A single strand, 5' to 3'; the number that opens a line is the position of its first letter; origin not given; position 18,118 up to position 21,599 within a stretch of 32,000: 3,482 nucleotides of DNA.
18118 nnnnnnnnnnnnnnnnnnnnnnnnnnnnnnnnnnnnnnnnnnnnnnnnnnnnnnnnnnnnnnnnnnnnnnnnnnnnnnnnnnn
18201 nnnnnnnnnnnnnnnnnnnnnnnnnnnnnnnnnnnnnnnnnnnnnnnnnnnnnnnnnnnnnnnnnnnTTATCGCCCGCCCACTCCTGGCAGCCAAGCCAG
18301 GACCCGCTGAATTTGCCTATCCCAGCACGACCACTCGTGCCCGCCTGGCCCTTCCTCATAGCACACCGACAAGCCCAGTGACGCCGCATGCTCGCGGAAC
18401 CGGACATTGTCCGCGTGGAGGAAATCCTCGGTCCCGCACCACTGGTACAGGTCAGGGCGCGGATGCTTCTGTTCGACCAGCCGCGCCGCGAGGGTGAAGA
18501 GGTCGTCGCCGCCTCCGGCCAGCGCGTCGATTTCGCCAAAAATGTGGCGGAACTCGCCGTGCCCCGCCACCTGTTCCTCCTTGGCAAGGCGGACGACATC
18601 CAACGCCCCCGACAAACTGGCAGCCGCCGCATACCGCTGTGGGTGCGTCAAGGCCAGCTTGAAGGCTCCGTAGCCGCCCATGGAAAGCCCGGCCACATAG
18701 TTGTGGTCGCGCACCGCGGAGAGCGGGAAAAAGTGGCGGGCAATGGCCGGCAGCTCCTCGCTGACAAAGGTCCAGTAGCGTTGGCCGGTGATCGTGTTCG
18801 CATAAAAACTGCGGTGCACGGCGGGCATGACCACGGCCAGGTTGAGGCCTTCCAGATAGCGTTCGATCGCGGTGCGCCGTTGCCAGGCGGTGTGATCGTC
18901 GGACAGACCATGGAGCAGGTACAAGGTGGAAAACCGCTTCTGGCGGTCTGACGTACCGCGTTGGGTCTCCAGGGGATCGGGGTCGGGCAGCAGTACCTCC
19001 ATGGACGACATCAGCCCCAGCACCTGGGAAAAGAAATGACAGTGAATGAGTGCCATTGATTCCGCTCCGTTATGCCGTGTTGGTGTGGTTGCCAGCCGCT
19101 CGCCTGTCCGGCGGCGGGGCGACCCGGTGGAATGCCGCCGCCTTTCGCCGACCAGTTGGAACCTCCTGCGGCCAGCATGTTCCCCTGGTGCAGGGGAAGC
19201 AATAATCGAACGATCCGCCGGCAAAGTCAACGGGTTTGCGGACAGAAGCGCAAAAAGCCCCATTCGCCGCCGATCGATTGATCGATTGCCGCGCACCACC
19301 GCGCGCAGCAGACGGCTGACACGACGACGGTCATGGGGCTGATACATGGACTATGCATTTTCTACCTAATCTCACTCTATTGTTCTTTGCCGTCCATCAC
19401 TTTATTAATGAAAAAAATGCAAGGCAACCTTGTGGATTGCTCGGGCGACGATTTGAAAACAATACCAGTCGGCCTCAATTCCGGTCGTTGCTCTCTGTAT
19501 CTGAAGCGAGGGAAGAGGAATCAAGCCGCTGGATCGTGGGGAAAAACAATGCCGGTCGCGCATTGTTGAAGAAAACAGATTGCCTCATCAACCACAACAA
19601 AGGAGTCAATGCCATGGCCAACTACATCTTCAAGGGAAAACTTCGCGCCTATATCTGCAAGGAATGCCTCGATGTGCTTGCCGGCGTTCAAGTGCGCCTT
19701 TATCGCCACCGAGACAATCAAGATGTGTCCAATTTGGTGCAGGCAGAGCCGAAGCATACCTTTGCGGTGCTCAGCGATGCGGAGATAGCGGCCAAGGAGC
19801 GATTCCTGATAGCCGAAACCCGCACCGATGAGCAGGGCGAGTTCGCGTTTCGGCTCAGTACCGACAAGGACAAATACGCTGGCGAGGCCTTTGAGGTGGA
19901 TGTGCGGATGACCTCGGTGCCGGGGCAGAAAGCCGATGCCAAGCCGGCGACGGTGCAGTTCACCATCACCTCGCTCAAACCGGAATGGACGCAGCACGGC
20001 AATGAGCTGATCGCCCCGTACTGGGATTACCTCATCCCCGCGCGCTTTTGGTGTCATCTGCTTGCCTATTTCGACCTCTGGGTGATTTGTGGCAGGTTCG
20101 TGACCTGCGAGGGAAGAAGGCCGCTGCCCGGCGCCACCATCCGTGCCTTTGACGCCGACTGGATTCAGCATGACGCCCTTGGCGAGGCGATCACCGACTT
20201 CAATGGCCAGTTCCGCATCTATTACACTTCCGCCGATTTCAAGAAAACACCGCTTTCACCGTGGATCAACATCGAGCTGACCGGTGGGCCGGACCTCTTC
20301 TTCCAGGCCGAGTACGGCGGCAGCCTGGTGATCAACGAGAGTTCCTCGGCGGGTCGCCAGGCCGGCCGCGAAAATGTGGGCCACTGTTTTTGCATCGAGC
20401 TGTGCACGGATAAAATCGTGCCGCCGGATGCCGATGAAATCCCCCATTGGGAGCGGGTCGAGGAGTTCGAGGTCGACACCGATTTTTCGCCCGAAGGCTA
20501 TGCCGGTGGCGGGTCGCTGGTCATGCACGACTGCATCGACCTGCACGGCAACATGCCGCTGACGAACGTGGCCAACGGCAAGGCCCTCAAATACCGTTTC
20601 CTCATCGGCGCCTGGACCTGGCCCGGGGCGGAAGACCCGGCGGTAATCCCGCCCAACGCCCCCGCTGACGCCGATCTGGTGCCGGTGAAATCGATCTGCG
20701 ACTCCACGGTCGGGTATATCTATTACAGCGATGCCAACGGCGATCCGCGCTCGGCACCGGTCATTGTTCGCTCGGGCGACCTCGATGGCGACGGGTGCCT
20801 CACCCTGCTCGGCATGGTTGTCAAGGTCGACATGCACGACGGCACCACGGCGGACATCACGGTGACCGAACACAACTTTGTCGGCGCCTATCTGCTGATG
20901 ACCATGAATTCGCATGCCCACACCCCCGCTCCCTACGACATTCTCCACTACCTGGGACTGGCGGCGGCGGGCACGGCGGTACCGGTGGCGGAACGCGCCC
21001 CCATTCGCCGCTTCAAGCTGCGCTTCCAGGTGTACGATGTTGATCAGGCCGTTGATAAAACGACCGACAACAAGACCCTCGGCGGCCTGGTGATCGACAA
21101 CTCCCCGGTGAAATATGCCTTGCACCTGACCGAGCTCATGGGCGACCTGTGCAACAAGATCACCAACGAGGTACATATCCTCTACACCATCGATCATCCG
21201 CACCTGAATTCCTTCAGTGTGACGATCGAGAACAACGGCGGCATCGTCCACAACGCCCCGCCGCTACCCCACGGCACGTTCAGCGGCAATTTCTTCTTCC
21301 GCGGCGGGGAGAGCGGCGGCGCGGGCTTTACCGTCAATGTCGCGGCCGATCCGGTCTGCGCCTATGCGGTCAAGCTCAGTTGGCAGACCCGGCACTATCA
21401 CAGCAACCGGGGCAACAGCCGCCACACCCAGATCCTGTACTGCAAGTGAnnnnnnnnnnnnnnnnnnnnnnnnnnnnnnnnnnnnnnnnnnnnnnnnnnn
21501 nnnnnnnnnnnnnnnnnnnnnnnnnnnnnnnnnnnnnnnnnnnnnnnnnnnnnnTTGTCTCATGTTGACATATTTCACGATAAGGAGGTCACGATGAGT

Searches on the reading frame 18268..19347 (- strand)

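Call 14: search_protein_families(library=pfam, proteins=[window:18268-19347:-], max_evalue=0.001)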
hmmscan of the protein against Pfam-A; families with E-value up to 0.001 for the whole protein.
window:18268-19347:- (359 aa): 1 family
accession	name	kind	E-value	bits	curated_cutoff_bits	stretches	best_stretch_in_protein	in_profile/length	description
PF00756.26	Esterase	-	1.5e-18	67.9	22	1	134-349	19-247/251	Putative esterase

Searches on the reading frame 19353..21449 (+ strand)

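Call 14: search_protein_families(library=pfam, proteins=[window:19353-21449:+], max_evalue=0.001)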
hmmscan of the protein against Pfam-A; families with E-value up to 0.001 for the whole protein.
window:19353-21449:+ (698 aa): 2 families
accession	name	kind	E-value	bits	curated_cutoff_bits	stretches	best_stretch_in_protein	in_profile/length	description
PF01060.29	TTR-52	-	2.4e-06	28.5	24.9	0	251-307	5-59/79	Transthyretin-like family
PF13620.12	CarboxypepD_reg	-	0.00012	22.7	32.3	0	250-289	6-42/82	Carboxypeptidase regulatory-like domain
